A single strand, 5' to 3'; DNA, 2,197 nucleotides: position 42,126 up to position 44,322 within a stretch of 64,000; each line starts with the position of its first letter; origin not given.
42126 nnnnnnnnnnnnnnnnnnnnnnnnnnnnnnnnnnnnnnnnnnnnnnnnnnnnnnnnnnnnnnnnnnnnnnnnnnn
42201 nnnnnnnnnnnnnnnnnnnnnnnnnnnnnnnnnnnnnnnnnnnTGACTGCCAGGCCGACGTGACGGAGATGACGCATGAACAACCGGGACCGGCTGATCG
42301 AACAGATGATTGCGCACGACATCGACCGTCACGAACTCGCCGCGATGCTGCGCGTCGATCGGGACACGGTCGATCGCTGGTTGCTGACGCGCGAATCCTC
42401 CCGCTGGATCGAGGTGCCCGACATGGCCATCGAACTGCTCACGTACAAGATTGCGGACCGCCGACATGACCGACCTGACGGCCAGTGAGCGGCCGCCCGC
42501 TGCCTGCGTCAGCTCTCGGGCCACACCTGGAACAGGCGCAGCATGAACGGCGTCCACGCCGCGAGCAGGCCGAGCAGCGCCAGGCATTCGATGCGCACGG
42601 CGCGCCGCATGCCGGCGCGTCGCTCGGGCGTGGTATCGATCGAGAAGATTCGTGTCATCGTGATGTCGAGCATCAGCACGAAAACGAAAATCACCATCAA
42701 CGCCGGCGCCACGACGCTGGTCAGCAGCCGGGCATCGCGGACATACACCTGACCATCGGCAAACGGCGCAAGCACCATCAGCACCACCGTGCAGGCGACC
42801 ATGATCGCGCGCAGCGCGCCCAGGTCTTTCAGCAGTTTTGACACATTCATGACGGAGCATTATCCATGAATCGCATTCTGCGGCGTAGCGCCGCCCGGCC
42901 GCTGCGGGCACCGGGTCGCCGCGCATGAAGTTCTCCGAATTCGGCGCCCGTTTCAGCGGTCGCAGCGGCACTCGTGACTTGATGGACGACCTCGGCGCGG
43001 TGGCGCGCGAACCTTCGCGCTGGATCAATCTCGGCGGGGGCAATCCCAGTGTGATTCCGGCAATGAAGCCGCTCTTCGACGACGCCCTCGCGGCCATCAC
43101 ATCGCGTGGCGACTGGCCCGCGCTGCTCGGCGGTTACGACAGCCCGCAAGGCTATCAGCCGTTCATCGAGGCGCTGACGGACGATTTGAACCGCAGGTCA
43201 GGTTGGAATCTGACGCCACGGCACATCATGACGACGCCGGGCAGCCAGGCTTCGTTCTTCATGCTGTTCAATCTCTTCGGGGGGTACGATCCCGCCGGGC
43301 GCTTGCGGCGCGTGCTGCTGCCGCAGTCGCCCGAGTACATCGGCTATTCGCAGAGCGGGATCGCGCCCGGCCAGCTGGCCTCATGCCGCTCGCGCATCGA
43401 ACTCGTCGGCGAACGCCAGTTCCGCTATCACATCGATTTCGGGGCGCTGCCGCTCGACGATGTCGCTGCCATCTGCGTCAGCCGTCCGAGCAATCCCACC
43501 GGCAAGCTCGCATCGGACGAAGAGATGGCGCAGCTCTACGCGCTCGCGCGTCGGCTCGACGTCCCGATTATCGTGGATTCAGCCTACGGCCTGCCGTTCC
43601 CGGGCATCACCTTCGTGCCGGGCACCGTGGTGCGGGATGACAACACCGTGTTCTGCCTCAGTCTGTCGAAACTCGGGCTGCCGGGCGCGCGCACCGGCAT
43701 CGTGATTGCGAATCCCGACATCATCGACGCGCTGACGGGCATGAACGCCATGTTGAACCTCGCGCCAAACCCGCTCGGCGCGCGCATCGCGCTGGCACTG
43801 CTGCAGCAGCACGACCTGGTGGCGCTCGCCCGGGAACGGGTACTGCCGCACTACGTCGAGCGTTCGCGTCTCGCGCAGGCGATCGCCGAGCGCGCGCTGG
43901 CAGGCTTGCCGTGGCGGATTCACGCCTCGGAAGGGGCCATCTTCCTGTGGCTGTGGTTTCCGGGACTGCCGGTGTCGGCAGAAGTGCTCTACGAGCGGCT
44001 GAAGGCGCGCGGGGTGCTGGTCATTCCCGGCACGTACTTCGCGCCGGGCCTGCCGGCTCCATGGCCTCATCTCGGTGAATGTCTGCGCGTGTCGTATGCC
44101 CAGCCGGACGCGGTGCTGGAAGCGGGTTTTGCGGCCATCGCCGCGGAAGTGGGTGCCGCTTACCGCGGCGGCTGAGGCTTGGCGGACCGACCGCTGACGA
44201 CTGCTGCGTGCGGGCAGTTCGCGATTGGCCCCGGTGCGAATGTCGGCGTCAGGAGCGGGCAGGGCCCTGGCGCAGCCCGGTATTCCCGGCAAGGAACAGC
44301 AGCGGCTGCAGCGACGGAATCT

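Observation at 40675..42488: hipB/hipA-like module whose HipA homologue has lost the catalytic and Mg-binding aspartates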

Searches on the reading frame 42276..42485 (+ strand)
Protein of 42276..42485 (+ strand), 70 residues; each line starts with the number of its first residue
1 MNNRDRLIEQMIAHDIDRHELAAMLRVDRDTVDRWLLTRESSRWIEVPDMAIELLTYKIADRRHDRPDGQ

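Call 3: search_protein_families(library=pfam, proteins=[window:42276-42485:+], max_evalue=0.1)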
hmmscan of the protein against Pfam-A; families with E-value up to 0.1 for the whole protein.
window:42276-42485:+ (70 aa): 5 families
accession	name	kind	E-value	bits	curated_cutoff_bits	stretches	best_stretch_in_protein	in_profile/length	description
PF25213.1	HVO_A0261_N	-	0.00017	21.8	35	1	2-47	11-56/86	HVO_A0261 N-terminal domain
PF13551.12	HTH_29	-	0.004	17.7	28.1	1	12-37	8-34/64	Winged helix-turn helix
PF13518.12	HTH_28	-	0.0091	16.5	25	1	6-36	4-33/52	Helix-turn-helix domain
PF13545.12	HTH_Crp_2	-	0.022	15.2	27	1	11-54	18-61/70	Crp-like helix-turn-helix domain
PF13384.12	HTH_23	-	0.022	15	24.6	1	17-36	19-38/50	Homeodomain-like domain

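Call 4: search_protein_families(library=ncbifam, proteins=[window:42276-42485:+], max_evalue=0.1)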
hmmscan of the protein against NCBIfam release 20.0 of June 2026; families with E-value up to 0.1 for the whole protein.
window:42276-42485:+ (70 aa): 3 families
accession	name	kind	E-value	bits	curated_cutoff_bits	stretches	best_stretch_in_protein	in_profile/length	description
NF033787.1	HTH_BldC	subfamily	0.0046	16.8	77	1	19-35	6-22/49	BldC family transcriptional regulator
NF009949.0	PRK13413.1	equivalog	0.0084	15.8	272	1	2-40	159-197/203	master DNA invertase Mpi family serine-type recombinase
NF008853.0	PRK11891.1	equivalog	0.016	13.8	560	1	8-56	10-58/430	aspartate carbamoyltransferase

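Call 35: search_protein_families(library=padloc, proteins=[window:42276-42485:+], max_evalue=0.01)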
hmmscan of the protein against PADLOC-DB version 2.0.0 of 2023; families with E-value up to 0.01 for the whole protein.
window:42276-42485:+ (70 aa): 0 families

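Call 36: search_protein_families(library=phrogs, proteins=[window:42276-42485:+], max_evalue=0.01)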
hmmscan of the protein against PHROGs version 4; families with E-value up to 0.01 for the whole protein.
window:42276-42485:+ (70 aa): 2 families
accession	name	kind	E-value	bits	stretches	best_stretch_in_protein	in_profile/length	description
phrog_14341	-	transcription regulation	0.00022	22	1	3-63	4-62/184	transcriptional repressor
phrog_141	-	head and packaging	0.0068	16.8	1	2-37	2-37/183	terminase small subunit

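Call 41: find_homologous_proteins(query=window:42276-42485:+, max_evalue=0.001)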
Query window:42276-42485:+ (70 aa): 83 proteins with E <= 0.001 among 83 candidates.
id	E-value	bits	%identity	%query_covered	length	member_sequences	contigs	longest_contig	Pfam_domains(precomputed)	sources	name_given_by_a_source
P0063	1.7e-38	147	100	100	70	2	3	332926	-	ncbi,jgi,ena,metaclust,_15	jgi:hypothetical protein|metaclust:\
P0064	3.7e-29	117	83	99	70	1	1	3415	-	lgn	-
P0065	1.5e-24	103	77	89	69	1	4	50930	-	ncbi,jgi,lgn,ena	-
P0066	3.3e-23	99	70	91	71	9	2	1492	-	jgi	-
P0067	4.2e-23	98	73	90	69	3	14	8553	-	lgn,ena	-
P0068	6.8e-23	97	71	94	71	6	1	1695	-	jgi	-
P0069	6.1e-22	94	68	99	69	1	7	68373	-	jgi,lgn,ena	-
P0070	1.1e-21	94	67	99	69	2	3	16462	-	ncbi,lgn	-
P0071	4.9e-21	92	71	89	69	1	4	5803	-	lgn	-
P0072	1.7e-20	90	71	89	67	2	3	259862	-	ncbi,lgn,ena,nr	ncbi:MAG TPA: hypothetical protein PJ986_06040 [Gammaproteobacteria bacterium]|nr:hypothetical prote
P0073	2.0e-20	90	65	99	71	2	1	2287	-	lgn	-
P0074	2.2e-20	90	68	89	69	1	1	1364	-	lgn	-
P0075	3.2e-20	89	71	89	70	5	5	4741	-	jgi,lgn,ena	-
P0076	4.0e-20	89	65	99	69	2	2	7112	-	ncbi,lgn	ncbi:MAG: hypothetical protein AB7I32_10145 [Gammaproteobacteria bacterium]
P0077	5.6e-20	88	62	99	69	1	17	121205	-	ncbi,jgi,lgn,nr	ncbi:MAG: hypothetical protein IT493_00075 [Gammaproteobacteria bacterium]|nr:hypothetical protein [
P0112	7.6e-12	63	60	89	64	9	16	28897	-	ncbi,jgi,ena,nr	ncbi:MAG: hypothetical protein A3I78_05615 [Gammaproteobacteria bacterium RIFCSPLOWO2_02_FULL_56_15]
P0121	5.0e-11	60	58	74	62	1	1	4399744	-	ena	-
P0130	6.6e-10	56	52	90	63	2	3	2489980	-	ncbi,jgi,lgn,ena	-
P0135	4.0e-9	54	49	84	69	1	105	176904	-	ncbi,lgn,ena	ncbi:MAG TPA: hypothetical protein VIV20_07920 [Gammaproteobacteria bacterium]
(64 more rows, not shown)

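Call 42: find_encoding_contigs(protein=P0130, flank=5000, max_places=2)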
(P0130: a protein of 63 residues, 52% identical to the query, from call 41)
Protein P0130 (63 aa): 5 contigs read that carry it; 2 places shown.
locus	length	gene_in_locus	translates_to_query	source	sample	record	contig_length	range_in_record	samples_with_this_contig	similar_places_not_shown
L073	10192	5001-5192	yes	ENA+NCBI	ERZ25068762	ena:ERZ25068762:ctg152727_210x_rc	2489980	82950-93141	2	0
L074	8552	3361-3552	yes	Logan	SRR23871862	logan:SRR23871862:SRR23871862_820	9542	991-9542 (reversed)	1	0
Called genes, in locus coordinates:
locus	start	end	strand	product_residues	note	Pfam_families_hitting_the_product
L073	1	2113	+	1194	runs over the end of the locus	PF25800:FimV_N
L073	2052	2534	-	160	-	-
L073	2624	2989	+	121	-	PF01416:PseudoU_synth_1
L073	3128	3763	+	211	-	PF00697:PRAI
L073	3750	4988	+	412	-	PF00291:PALP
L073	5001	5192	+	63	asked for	-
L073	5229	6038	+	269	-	PF00290:Trp_syntA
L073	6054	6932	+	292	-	PF17848:Zn_ribbon_ACC, PF01039:Carboxyl_trans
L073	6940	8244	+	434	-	PF08245:Mur_ligase_M (weak), PF27239:FOL3_C (faint), PF02875:Mur_ligase_C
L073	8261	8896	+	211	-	PF05036:SPOR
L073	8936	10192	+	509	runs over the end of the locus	PF13230:GATase_4 (weak), PF13522:GATase_6, PF13537:GATase_7, PF00156:Pribosyltran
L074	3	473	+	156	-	?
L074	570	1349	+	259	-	PF01416:PseudoU_synth_1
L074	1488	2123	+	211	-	PF00697:PRAI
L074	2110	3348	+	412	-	PF00291:PALP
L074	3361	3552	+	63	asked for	-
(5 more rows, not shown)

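Call 43: find_encoding_contigs(protein=P0135, flank=5000, max_places=2)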
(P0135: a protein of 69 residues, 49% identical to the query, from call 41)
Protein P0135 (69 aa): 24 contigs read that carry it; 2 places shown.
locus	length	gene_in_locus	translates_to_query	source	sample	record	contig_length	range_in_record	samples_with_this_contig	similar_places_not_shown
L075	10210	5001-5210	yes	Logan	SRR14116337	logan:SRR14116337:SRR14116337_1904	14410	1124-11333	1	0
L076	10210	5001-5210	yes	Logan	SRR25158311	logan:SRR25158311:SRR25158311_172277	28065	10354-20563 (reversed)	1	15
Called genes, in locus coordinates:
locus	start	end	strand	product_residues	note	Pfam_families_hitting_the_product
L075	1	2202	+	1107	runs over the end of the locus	?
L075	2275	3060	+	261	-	PF01416:PseudoU_synth_1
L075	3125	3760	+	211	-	PF00697:PRAI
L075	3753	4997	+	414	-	PF00291:PALP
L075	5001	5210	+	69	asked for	-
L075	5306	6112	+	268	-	PF00290:Trp_syntA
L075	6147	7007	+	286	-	PF17848:Zn_ribbon_ACC, PF01039:Carboxyl_trans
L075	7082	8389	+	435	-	PF08245:Mur_ligase_M (weak), PF02875:Mur_ligase_C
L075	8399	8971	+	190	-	PF05036:SPOR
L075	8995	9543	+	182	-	PF02674:Colicin_V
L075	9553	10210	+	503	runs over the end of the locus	PF13230:GATase_4 (faint), PF13522:GATase_6, PF13537:GATase_7, PF00156:Pribosyltran (weak)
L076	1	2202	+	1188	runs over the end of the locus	PF25800:FimV_N, PF13428:TPR_14 (faint), PF14559:TPR_19 (faint)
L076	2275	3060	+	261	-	PF01416:PseudoU_synth_1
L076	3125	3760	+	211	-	PF00697:PRAI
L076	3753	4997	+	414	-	PF00291:PALP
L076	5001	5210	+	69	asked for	-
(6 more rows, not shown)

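Call 54: search_solved_structures(query=A2, max_evalue=1, show_alignments=1)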
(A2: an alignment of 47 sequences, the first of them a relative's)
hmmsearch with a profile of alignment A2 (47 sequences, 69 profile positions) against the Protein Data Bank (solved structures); distinct sequences matched with E-value up to 1: 7.
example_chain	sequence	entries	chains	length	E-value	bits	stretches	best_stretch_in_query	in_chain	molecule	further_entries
3op9_A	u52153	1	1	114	0.1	15.6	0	9-37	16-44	Pli0006 protein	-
2eby_A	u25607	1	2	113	0.2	14.6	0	9-34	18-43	Putative HTH-type transcriptional regulator ybaQ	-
8eml_B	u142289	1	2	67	0.32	14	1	11-46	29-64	GS homeobox 2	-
2e1o_A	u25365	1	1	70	0.64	13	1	17-44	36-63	Homeobox protein PRH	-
7lwr_A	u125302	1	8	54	0.82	12.7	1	15-51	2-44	Terminase, small subunit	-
1utx_A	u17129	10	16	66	0.92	12.5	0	12-33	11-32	CYLR2 | cytolysin regulator 2 | PUTATIVE TRANSCRIPTION REGULATOR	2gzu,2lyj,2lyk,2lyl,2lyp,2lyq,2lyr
2xiu_A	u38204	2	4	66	0.96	12.5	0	12-33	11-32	CYLR2 | CYLR2 SYNONYM CYTOLYSIN REPRESSOR 2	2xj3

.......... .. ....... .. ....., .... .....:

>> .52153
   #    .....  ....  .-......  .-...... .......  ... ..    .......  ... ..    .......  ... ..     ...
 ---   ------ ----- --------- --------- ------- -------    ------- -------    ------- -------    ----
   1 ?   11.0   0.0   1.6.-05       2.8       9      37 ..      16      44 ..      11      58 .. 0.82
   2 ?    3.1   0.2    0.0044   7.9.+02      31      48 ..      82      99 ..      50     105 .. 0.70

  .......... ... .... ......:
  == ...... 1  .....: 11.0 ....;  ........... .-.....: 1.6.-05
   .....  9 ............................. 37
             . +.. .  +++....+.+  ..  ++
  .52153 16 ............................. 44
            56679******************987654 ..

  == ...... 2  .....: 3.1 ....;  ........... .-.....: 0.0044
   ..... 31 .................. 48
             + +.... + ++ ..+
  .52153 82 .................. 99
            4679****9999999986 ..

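Call 57: predict_structure(alignment_id=A2)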
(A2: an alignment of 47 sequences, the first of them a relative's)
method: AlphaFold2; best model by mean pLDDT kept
length: 70 residues; sequences in the alignment: 47
mean_pLDDT: 88.1   pTM: 0.69
mean pLDDT of the five models: 88.1, 87.5, 86.8, 86.3, 86.3
residues with pLDDT >= 90: 54; 70-90: 9; 50-70: 4; < 50: 3
segments of 3 or more residues with pLDDT < 50: 68-70
pLDDT, mean of each block of 10 residues (from residue 1): 88 93 94 92 93 92 64
secondary structure, 60 per line:
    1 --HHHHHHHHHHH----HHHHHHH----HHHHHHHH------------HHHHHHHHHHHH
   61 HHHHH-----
elements in order: H3-13 H18-24 H29-36 H49-65

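Call 60: fold_search(model_id=the predicted structure, library=pdb)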
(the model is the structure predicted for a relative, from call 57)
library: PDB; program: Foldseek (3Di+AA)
matches with E <= 10: 371; with E <= 0.001: 0
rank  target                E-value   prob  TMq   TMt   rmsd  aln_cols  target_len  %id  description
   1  2ict                  3.0e-01  0.75  0.50  0.38  13.3        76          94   20  Crystal structure of the bacterial antitoxin HigA from Escherichia coli at pH 8.5. Northeast Structural Genomics TARGET  (released 2006-09-26)
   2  4i6u_A                3.4e-01  0.98  0.59  0.53   2.6        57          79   10  Crystal Structure of a Y37F mutant of the Restriction-Modification Controller Protein C.Esp1396I (released 2013-11-13)
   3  4yar                  3.7e-01  0.92  0.52  0.10   4.1        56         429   20  2-Hydroxyethylphosphonate dioxygenase (HEPD) E176H (released 2015-03-04)
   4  1y7y_B                4.1e-01  0.97  0.58  0.60   2.7        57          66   21  High-resolution crystal structure of the restriction-modification controller protein C.AhdI from Aeromonas hydrophila (released 2005-02-22)
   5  8pi7_A                4.1e-01  0.72  0.45  0.23   4.0        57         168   12  DNA binding domain of HNF-1A bound to P2-HNF4A promoter DNA variant (P2 -169C>T) (released 2024-06-19)
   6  8qnl_B                4.4e-01  0.90  0.52  0.35   3.9        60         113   20  Structure of the toxin-antitoxin NatRT complex from Pseudomonas aeruginosa (released 2024-10-02)
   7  1utx_A                4.4e-01  0.77  0.49  0.51   3.9        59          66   24  Regulation of Cytolysin Expression by Enterococcus faecalis: Role of CylR2 (released 2004-09-16)
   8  5woq_B                4.7e-01  0.82  0.55  0.47  11.4        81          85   12  Crystal structure of an XRE family protein transcriptional regulator from Mycobacterium smegmatis (released 2017-08-16)
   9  4i6u_D                5.0e-01  0.96  0.59  0.55   2.6        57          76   10  Crystal Structure of a Y37F mutant of the Restriction-Modification Controller Protein C.Esp1396I (released 2013-11-13)
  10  4i6u_B                5.0e-01  0.96  0.59  0.55   2.5        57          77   10  Crystal Structure of a Y37F mutant of the Restriction-Modification Controller Protein C.Esp1396I (released 2013-11-13)
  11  3clc_A                5.0e-01  0.96  0.57  0.53   2.7        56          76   11  Crystal Structure of the Restriction-Modification Controller Protein C.Esp1396I Tetramer in Complex with its Natural 3 (released 2008-07-29)
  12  3ufd_F                5.3e-01  0.94  0.58  0.54   2.6        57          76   14  C.Esp1396I bound to its highest affinity operator site OM (released 2012-07-11)
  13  2xiu_A                5.3e-01  0.80  0.50  0.52   3.8        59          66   25  High resolution structure of MTSL-tagged CylR2. (released 2011-02-09)
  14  2xiu_B                5.3e-01  0.77  0.51  0.53   3.7        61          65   21  High resolution structure of MTSL-tagged CylR2. (released 2011-02-09)
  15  7t3j_J                5.6e-01  0.96  0.50  0.16   1.4        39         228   13  Cryo-EM structure of Csy-AcrIF24 (released 2022-09-21)
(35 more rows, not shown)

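Call 73: find_encoding_contigs(protein=P0121, flank=4000, max_places=1)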
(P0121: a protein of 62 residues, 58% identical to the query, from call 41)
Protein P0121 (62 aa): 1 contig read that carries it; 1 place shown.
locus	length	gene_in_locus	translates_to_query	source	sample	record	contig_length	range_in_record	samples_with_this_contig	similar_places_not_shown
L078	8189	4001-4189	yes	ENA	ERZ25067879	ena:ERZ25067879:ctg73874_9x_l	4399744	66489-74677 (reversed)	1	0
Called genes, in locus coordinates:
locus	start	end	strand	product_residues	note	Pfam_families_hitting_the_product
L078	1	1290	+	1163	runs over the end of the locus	PF25800:FimV_N, PF14559:TPR_19 (faint)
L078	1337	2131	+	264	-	PF01416:PseudoU_synth_1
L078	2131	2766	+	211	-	PF00697:PRAI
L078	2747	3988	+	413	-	PF00291:PALP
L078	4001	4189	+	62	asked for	-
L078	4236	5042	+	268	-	PF00290:Trp_syntA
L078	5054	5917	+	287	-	PF17848:Zn_ribbon_ACC, PF01039:Carboxyl_trans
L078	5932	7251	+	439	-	PF08245:Mur_ligase_M (weak), PF27239:FOL3_C (weak), PF02875:Mur_ligase_C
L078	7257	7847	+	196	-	PF05036:SPOR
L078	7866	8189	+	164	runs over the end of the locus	PF02674:Colicin_V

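Call 74: find_encoding_contigs(protein=P0112, flank=4000, max_places=1)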
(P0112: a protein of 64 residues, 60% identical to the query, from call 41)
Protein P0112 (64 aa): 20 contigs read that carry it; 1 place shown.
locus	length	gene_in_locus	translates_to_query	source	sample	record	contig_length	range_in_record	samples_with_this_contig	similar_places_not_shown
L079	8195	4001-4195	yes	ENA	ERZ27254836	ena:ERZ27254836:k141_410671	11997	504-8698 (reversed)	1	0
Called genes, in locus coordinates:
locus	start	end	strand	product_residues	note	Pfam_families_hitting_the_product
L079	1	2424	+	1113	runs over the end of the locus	PF25800:FimV_N, PF14559:TPR_19 (faint)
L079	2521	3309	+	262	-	PF01416:PseudoU_synth_1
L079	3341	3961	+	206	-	PF00697:PRAI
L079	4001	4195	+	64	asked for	-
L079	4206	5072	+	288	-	PF17848:Zn_ribbon_ACC, PF01039:Carboxyl_trans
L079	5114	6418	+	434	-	PF02875:Mur_ligase_C, PF27239:FOL3_C (weak)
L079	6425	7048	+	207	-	PF05036:SPOR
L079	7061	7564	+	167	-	PF02674:Colicin_V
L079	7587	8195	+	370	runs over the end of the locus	?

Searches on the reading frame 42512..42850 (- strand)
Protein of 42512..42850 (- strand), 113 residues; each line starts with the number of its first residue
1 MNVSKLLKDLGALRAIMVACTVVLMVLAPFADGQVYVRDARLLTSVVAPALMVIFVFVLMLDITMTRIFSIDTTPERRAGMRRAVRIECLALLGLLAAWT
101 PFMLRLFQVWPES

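Call 3: search_protein_families(library=pfam, proteins=[window:42512-42850:-], max_evalue=0.1)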
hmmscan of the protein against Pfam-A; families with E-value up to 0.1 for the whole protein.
window:42512-42850:- (113 aa): 0 families

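Call 4: search_protein_families(library=ncbifam, proteins=[window:42512-42850:-], max_evalue=0.1)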
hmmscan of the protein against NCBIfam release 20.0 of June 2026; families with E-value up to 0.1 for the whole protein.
window:42512-42850:- (113 aa): 1 family
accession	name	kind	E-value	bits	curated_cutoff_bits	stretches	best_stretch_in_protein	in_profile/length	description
NF033612.0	AAC_3_VIa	exception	0.039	13.2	675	1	4-75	26-94/298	aminoglycoside N-acetyltransferase AAC(3)-VIa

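Call 35: search_protein_families(library=padloc, proteins=[window:42512-42850:-], max_evalue=0.01)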
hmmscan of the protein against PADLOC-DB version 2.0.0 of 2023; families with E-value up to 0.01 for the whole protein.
window:42512-42850:- (113 aa): 0 families

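Call 36: search_protein_families(library=phrogs, proteins=[window:42512-42850:-], max_evalue=0.01)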
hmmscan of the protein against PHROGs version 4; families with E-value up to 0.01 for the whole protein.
window:42512-42850:- (113 aa): 0 families

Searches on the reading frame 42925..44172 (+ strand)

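Call 3: search_protein_families(library=pfam, proteins=[window:42925-44172:+], max_evalue=0.1)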
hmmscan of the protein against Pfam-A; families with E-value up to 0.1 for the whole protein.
window:42925-44172:+ (416 aa): 1 family
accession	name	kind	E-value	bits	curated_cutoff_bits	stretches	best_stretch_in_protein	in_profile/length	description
PF00155.27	Aminotran_1_2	-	4.3e-25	89.1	19.7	1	70-398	37-354/361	Aminotransferase class I and II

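Call 51: search_protein_families(library=ncbifam, proteins=[window:42925-44172:+], max_evalue=0.001)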
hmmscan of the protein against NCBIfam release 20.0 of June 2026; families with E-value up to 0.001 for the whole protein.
window:42925-44172:+ (416 aa): 59 families (the best 25 are shown)
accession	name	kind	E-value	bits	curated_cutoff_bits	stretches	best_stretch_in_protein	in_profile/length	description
NF006964.0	PRK09440.1-2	equivalog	3.9e-149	497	467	1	1-414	1-415/417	valine--pyruvate transaminase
NF006966.0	PRK09440.1-4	equivalog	3.7e-127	424.5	640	1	1-414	1-414/417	valine--pyruvate transaminase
NF006963.0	PRK09440.1-1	equivalog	2.7e-119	399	813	1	1-414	1-414/417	valine--pyruvate transaminase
NF006967.0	PRK09440.1-5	equivalog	2.1e-117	392.4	402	1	3-413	6-419/424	valine--pyruvate transaminase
NF006965.0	PRK09440.1-3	equivalog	1.4e-114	383.1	754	1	1-413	1-427/430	valine--pyruvate transaminase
NF041364.1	GntC_guanitoxin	equivalog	7e-25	87.7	415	1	71-403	33-351/356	guanitoxin biosynthesis PLP-dependent (S)-gamma-hydroxy-L-arginine cyclodehydratase GntC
NF052290.2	MocR_like_YczR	exception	7e-20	71.1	487.4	1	31-407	102-456/458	MocR-like transcription factor YczR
NF005305.0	PRK06836.1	equivalog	2.6e-19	69.7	376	1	39-373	42-364/396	pyridoxal phosphate-dependent aminotransferase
TIGR01140.1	L_thr_O3P_dcar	equivalog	1.3e-16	60.7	290.55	1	95-366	62-299/331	threonine-phosphate decarboxylase CobD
NF005732.0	PRK07550.1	equivalog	2.4e-16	59.8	366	1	71-393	66-371/389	aminotransferase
TIGR01141.1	hisC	equivalog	3.7e-16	58.9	276.55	1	170-371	134-320/349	histidinol-phosphate transaminase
TIGR03539.1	DapC_actino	equivalog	6.3e-14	51.8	355.65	1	70-374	51-332/357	succinyldiaminopimelate transaminase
TIGR03537.1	DapC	equivalog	7e-14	51.5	453.6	1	70-375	31-324/350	succinyldiaminopimelate transaminase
NF005815.0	PRK07681.1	equivalog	1.2e-13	50.8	545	1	31-374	32-358/399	LL-diaminopimelate aminotransferase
NF004611.0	PRK05942.1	equivalog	1.3e-13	50.7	628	1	20-373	23-361/394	aspartate aminotransferase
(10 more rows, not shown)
